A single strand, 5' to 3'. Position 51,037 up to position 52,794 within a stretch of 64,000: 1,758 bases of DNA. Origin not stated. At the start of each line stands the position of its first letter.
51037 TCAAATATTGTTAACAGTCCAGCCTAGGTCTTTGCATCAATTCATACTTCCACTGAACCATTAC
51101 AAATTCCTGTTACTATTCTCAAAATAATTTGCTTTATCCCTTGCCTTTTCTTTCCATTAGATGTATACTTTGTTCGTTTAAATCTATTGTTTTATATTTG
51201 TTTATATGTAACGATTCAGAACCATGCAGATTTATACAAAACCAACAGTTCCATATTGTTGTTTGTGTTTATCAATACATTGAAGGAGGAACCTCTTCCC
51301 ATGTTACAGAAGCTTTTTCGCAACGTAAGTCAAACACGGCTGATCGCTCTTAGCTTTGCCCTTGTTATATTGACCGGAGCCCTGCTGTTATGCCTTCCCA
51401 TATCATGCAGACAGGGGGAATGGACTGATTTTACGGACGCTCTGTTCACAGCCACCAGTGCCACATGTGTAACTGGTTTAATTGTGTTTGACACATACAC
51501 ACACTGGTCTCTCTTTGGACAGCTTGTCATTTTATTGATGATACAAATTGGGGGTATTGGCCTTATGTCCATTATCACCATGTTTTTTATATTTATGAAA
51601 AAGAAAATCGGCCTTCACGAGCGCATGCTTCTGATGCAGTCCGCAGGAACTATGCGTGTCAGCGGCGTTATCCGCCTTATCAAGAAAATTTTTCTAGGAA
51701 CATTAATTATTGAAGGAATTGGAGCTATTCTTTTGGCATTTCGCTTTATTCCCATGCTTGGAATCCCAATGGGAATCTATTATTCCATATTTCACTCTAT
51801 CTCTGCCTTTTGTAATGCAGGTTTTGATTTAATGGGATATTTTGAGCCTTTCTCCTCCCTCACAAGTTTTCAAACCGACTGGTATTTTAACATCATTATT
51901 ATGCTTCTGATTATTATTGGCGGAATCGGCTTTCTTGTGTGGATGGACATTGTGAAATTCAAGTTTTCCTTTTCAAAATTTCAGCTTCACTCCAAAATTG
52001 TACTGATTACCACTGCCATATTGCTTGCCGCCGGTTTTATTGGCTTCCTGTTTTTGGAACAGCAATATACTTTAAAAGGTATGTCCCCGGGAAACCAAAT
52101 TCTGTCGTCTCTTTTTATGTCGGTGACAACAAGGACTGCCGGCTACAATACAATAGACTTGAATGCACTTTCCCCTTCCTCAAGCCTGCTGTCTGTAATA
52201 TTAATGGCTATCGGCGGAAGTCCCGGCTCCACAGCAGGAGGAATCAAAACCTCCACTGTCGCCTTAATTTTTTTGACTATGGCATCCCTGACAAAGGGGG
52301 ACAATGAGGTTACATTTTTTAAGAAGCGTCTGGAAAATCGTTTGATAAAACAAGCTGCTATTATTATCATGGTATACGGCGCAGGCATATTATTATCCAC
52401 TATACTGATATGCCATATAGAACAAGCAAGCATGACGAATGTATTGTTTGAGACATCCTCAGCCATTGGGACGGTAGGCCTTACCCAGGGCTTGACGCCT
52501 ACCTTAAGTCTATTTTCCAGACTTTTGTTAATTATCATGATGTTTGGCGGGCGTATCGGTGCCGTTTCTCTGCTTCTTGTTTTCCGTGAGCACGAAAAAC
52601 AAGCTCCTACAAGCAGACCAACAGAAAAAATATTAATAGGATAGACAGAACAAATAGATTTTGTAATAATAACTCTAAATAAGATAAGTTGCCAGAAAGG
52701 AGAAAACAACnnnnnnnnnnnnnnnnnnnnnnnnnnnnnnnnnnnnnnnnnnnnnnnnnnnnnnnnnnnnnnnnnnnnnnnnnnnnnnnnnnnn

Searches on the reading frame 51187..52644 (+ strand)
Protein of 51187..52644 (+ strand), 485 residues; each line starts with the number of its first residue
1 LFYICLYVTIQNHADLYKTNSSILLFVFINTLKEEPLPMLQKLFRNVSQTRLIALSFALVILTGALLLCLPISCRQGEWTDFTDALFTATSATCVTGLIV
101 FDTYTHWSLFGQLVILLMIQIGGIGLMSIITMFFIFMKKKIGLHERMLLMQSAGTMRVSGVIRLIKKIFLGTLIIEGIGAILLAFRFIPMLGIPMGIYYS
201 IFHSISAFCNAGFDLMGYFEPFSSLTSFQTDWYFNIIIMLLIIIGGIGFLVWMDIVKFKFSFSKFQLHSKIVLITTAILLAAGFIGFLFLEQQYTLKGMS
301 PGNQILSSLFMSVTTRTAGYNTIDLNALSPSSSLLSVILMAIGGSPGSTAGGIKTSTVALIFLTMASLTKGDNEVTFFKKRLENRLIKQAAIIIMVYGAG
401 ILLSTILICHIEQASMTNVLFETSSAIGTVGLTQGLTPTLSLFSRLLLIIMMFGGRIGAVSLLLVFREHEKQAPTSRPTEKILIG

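Call 49: search_protein_families(library=pfam, proteins=[window:51187-52644:+], max_evalue=0.001)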
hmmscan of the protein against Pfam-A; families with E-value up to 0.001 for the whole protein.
window:51187-52644:+ (485 aa): 1 family
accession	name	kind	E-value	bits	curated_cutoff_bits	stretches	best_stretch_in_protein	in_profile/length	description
PF02386.22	TrkH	-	3.1e-57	194.6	27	1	76-470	57-495/502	Cation transport protein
